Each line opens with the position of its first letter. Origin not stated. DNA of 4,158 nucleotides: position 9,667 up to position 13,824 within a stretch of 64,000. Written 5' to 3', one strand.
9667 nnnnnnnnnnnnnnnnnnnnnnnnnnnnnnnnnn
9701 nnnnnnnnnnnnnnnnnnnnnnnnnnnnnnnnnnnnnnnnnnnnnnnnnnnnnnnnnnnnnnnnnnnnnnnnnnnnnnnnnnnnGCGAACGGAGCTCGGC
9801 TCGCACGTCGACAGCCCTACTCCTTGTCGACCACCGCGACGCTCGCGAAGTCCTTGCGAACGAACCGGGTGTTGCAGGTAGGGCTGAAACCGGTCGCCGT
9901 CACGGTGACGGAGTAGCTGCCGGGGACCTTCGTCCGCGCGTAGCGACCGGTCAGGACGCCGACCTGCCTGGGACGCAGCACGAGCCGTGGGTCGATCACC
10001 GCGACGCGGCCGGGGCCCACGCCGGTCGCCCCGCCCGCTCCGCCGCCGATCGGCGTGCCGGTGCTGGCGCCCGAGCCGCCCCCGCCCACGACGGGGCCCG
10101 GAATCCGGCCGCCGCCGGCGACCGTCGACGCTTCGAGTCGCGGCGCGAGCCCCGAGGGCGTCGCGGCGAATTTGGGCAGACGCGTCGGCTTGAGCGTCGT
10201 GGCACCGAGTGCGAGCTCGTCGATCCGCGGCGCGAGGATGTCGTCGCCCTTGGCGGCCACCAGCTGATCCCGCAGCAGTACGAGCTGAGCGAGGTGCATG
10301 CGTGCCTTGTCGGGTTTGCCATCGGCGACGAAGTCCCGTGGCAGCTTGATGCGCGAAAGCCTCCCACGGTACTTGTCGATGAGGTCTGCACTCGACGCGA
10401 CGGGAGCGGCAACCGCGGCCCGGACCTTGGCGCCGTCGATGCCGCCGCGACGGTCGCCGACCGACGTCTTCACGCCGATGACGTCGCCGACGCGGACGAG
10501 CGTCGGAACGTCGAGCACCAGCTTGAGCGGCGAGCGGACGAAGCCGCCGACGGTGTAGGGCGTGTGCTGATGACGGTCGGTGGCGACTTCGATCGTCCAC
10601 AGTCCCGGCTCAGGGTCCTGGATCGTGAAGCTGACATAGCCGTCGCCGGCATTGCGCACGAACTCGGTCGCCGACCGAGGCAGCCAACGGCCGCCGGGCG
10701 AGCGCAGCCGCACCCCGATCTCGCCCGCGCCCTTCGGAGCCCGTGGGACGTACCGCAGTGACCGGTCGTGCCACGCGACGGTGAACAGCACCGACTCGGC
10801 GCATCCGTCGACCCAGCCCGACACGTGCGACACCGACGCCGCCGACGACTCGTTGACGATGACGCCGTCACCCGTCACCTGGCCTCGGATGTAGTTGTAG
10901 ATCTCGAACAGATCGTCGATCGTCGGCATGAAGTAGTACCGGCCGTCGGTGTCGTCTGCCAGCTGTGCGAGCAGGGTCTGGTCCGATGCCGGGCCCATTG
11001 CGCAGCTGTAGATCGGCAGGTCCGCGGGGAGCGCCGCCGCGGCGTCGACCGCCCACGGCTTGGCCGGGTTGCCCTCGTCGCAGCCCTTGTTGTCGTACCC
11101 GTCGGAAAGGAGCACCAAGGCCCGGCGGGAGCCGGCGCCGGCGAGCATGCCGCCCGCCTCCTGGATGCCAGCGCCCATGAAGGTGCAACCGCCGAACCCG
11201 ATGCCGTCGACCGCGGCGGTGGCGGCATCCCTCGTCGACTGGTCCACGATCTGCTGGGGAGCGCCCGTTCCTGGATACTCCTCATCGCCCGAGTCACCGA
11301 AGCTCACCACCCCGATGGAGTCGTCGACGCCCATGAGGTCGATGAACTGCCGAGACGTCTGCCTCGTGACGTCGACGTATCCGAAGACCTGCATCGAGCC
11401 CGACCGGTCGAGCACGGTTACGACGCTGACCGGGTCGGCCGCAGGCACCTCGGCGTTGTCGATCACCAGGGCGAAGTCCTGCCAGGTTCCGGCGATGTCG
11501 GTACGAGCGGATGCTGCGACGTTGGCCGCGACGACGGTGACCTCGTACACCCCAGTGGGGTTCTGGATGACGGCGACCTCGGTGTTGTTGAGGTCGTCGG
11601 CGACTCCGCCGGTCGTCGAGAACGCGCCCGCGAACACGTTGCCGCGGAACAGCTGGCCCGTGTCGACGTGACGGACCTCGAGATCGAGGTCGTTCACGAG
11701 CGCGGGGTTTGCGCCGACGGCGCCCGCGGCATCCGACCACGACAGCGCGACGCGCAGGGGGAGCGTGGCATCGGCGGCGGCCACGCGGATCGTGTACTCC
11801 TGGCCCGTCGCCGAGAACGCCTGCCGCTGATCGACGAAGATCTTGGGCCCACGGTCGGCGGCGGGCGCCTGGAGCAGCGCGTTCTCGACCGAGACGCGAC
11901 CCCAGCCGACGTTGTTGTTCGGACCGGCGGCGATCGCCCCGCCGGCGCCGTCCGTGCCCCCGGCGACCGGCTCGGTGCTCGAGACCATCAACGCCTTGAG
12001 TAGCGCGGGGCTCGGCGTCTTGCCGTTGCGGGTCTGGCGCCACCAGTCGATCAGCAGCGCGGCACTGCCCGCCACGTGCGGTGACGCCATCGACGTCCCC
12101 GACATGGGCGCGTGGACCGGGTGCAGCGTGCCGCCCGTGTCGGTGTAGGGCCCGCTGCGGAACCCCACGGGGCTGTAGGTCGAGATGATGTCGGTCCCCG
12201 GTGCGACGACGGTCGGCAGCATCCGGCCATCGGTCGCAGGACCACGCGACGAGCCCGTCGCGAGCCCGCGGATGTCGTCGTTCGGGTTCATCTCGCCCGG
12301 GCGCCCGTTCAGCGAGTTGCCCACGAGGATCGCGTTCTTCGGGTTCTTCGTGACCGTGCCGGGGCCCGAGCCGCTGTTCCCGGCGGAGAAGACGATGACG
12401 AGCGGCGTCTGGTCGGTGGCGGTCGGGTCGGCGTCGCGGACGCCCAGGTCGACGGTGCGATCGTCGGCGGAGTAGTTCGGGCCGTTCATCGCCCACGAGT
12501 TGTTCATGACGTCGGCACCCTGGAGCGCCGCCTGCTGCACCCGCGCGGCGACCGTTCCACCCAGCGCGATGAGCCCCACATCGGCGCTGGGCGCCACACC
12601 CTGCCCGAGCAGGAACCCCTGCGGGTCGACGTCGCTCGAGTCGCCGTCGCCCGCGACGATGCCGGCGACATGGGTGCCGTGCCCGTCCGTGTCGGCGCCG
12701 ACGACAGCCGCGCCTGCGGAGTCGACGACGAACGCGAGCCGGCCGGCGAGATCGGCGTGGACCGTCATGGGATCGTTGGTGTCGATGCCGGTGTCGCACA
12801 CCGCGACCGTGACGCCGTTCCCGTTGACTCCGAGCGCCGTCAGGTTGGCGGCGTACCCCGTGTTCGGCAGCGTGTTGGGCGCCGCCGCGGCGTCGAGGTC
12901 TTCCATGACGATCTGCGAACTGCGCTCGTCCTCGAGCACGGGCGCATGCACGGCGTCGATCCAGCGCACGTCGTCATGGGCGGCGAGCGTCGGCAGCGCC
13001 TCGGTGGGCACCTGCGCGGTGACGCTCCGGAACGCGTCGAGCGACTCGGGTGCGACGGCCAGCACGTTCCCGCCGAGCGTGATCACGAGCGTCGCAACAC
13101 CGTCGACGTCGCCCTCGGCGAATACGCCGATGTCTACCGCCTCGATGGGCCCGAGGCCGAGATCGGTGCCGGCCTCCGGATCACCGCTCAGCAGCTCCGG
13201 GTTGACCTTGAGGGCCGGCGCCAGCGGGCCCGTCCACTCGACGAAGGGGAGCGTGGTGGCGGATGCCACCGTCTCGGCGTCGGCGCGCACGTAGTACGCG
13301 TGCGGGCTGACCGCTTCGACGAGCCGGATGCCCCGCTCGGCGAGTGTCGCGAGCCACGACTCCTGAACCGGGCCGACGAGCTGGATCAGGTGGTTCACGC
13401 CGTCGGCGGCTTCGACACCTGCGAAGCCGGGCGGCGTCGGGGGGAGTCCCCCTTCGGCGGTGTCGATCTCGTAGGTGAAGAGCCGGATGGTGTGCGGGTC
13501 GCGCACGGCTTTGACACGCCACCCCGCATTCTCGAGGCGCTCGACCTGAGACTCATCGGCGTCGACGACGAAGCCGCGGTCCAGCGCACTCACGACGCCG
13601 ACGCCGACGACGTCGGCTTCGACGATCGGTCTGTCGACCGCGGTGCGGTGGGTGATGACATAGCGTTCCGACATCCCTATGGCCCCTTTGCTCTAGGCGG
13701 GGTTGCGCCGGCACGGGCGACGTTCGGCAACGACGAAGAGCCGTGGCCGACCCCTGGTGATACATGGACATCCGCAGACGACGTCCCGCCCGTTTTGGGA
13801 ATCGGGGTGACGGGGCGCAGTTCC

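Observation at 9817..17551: Tightly coupled operon of leaderless proteases (subtilase-vWA giant + metzincin) with HEAT and solenoid partners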

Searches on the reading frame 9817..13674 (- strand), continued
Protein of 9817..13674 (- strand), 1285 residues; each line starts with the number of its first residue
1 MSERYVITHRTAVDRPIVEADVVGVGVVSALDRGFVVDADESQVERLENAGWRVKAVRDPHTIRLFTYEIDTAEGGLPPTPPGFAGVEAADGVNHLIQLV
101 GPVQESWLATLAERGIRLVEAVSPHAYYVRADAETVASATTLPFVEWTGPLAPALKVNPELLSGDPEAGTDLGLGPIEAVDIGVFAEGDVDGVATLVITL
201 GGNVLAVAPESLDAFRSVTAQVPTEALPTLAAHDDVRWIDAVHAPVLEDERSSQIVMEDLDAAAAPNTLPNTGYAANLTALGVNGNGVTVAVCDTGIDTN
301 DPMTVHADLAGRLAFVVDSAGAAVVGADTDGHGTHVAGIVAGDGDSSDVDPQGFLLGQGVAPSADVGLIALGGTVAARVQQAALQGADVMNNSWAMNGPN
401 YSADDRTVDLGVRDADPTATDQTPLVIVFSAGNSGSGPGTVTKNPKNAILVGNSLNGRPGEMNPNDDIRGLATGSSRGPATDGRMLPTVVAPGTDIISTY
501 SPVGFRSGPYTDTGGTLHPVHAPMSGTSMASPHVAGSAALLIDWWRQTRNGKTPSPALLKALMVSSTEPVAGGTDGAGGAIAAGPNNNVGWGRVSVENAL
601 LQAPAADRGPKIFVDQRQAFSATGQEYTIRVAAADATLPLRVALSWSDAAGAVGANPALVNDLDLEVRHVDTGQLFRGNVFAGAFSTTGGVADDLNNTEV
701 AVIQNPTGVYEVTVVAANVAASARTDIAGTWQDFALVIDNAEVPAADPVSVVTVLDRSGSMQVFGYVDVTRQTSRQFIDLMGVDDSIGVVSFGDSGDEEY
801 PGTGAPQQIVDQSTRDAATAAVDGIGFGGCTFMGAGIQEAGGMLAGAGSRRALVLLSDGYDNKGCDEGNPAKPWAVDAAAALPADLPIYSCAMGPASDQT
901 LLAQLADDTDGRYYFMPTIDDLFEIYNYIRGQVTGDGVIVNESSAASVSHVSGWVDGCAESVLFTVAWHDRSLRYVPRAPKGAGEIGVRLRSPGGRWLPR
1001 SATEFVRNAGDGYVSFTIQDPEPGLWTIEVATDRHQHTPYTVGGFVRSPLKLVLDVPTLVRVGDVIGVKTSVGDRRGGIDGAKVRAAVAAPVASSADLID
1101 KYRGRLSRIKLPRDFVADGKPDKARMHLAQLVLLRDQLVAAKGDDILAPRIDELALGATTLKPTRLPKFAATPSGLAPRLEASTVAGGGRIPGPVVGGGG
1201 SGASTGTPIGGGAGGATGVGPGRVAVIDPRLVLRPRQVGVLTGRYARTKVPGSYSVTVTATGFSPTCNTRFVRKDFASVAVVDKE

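Call 91: find_related_loci(query=A4, collection=viral_contigs, flank=8000)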
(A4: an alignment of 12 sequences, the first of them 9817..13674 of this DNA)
Query A4 (1285 aa) in viral_contigs; peptide patterns used: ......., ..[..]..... (x = any residue, [..] = any of these).
600 stretches matched a pattern (row limit reached: there are more); 188 encode a relative of the query (tblastn E <= 1e-3); the best 80 are kept; 80 distinct loci.
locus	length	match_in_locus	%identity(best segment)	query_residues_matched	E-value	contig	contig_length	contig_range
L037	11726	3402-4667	28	274-721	1e-28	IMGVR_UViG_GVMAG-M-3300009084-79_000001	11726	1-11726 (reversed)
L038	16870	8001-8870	28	285-637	2e-20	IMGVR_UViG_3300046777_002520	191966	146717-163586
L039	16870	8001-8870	27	284-637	5e-16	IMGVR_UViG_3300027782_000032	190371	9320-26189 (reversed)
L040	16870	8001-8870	27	284-637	5e-16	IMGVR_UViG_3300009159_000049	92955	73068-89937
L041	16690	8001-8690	34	289-543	7e-16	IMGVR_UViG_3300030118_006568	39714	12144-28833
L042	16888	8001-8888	26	285-629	7e-16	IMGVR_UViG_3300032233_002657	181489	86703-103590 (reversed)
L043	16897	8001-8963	25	245-628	2e-13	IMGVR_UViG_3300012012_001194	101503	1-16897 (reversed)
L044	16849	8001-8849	28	245-569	2e-13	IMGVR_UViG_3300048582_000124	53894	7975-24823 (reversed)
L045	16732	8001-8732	27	282-567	5e-13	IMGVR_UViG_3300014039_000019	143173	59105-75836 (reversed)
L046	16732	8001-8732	27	282-567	5e-13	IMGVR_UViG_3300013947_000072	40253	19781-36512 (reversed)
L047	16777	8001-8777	32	264-569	1e-12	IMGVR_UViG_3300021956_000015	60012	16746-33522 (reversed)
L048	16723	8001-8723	28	283-562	2e-12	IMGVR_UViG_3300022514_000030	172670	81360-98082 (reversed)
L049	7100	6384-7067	28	282-544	3e-12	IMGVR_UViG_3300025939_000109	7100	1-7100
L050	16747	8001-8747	28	285-574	3e-12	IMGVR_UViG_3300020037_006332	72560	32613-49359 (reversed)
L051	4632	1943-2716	28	285-578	7e-12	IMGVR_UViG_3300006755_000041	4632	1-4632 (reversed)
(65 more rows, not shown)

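Call 112: search_solved_structures(query=window:9817-13674:-, max_evalue=0.00001)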
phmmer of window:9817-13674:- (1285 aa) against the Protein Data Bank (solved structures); distinct sequences matched with E-value up to 0.00001: 22.
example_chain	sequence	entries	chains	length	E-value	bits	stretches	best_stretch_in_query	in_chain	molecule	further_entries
5fax_A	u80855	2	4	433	3.6e-50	174.2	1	281-725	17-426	Subtilase SubHal from Bacillus halmapalus | Enzyme subtilase SubHal from Bacillus halmapalus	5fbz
1wmd_A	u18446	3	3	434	4.9e-49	170.4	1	280-725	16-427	protease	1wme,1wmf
3afg_A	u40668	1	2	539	4.2e-19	71.3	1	274-578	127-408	Subtilisin-like serine protease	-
9ues_B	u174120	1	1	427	1.1e-18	69.9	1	274-578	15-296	Subtilisin-like serine protease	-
7y6m_C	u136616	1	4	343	1.4e-10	43.1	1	262-559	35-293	Intracellular serine protease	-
6f9m_A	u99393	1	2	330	2.9e-09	38.7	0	275-368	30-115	Serine protease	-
7xr8_A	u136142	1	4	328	2.4e-08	35.6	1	274-570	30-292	Major intracellular serine protease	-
1c9m_A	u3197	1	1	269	9.7e-08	33.6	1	281-541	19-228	SERINE PROTEASE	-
1gci_A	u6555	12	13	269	1.2e-07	33.3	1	281-541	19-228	SUBTILISIN | Subtilisin Savinase | SAVINASE (TM)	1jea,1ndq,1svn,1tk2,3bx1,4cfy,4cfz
5arb_A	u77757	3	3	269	2.2e-07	32.4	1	281-541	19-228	SUBTILISIN SAVINASE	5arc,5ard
4h6w_A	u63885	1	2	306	2.6e-07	32.2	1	288-570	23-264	N-terminal cyanobactin protease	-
1mpt_A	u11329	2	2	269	2.7e-07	32.1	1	281-541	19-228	M-PROTEASE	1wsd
1ah2_A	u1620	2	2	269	3.7e-07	31.7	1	281-541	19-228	SERINE PROTEASE PB92 | SUBTILISIN SAVINASE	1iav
1c9j_A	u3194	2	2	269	3.7e-07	31.7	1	281-541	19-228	SERINE PROTEASE | Subtilisin Savinase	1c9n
1q5p_A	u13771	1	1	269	5.5e-07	31.1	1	281-541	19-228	Serine protease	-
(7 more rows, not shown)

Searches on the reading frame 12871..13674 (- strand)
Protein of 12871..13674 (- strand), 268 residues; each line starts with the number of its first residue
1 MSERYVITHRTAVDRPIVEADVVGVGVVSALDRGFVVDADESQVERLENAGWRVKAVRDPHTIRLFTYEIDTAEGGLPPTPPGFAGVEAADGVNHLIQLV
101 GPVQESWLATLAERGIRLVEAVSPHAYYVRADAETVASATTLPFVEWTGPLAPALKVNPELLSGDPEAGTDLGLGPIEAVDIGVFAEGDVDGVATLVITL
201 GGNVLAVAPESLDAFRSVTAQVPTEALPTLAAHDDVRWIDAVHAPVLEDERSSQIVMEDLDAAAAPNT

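Call 31: search_protein_families(library=pfam, proteins=[window:12871-13674:-], max_evalue=10)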
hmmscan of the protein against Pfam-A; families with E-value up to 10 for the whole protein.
window:12871-13674:- (268 aa): 1 family
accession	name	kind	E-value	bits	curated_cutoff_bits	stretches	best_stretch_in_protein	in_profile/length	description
PF20161.5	VpsR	-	0.0073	16.5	23.7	1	37-61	17-41/121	VpsR domain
